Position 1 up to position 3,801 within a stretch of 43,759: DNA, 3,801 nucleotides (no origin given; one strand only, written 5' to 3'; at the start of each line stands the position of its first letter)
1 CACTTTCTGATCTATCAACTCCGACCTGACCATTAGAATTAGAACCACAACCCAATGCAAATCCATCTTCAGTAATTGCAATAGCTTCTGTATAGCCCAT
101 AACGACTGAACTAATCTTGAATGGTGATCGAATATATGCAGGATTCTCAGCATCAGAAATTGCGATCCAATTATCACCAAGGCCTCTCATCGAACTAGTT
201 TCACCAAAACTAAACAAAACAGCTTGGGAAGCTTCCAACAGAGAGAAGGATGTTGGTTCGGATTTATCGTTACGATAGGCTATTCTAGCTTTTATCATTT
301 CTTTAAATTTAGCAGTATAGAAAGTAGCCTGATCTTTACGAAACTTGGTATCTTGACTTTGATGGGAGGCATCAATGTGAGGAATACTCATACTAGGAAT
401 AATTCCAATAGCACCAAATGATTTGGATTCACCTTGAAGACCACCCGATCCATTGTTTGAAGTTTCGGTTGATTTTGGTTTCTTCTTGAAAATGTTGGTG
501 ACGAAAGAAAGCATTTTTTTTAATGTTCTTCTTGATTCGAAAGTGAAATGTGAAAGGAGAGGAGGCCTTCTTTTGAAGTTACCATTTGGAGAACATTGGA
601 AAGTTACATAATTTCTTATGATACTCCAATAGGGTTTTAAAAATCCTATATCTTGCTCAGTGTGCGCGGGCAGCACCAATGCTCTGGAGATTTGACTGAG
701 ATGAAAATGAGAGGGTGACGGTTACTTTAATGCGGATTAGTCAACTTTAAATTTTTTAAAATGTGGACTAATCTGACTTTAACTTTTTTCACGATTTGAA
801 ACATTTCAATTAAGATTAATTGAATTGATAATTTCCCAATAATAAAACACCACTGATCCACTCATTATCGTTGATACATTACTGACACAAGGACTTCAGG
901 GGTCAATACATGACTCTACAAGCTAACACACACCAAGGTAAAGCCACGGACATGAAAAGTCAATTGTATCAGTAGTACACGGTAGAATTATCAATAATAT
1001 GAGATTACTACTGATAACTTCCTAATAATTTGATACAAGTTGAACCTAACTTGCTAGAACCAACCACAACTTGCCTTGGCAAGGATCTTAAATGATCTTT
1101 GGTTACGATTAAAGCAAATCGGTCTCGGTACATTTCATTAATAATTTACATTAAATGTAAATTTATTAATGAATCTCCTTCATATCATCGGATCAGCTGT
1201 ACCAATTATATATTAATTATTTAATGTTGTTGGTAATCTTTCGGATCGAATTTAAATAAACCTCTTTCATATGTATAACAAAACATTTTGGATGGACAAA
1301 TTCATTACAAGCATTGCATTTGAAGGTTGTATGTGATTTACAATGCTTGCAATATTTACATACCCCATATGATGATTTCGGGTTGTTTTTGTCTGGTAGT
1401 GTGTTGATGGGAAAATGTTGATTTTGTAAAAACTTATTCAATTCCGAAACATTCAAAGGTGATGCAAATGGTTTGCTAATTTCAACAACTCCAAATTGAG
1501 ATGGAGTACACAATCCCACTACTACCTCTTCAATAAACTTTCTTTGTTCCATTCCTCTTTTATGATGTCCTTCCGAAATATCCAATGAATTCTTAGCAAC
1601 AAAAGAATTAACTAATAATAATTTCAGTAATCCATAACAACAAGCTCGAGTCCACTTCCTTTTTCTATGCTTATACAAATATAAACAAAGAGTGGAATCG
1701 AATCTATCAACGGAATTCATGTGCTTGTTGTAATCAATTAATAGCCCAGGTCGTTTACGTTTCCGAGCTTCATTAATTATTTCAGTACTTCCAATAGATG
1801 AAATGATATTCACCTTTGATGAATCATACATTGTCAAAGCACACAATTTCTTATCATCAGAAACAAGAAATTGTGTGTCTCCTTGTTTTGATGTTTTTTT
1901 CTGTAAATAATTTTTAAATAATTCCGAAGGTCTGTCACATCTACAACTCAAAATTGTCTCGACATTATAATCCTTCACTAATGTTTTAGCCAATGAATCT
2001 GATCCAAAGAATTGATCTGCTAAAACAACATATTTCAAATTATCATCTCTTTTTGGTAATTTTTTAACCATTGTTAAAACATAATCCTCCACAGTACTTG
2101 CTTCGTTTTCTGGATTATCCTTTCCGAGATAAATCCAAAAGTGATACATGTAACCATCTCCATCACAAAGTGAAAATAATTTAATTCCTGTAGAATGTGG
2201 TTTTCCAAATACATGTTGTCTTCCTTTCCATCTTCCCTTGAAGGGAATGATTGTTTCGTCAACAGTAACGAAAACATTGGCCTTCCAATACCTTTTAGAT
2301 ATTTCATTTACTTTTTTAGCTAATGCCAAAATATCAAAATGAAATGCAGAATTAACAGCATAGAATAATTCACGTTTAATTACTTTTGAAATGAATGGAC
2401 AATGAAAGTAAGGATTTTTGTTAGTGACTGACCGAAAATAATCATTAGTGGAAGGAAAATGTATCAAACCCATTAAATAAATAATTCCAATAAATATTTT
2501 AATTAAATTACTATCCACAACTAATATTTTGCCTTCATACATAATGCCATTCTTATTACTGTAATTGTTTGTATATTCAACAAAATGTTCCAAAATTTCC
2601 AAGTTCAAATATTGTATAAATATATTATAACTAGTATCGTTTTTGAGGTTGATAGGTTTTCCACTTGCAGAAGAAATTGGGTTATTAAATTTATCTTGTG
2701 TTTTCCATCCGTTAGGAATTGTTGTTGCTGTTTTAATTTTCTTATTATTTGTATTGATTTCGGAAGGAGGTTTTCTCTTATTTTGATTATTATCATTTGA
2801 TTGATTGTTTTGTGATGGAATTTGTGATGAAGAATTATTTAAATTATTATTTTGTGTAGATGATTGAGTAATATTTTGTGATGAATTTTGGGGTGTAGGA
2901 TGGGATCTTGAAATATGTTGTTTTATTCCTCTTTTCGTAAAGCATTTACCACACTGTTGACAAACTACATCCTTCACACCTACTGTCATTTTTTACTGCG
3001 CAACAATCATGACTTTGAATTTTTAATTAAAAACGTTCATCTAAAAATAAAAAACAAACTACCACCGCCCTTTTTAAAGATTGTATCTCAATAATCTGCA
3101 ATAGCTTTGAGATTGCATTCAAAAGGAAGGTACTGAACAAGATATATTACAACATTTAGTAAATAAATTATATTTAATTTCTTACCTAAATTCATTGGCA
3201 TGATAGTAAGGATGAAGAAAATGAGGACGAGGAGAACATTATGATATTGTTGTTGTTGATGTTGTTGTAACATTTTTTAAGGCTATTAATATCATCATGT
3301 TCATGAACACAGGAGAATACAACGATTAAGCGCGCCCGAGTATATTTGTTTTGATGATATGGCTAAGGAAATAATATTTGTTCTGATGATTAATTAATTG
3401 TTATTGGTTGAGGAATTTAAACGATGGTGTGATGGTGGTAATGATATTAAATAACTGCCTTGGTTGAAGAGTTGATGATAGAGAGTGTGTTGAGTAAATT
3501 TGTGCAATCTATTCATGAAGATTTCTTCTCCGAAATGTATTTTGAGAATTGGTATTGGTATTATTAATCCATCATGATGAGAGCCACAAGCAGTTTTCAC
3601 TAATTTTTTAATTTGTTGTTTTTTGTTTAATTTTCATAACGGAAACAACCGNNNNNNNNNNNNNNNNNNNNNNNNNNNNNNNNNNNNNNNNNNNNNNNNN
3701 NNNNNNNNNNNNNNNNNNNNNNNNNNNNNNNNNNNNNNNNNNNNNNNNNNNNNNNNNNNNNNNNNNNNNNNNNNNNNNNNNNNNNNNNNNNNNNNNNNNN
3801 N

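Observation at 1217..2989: Intact piggyBac-family transposase with a complete DDD catalytic triad, a C2H2 finger at the N-terminus and an Asn/Gln low-complexity insert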

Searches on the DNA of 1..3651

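Call 34: search_rna_families(source=window, start=1, end=3651, threshold=evalue, max_evalue=0.1)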
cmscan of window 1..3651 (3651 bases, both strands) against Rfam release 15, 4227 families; matches with E-value up to 0.1: 0.
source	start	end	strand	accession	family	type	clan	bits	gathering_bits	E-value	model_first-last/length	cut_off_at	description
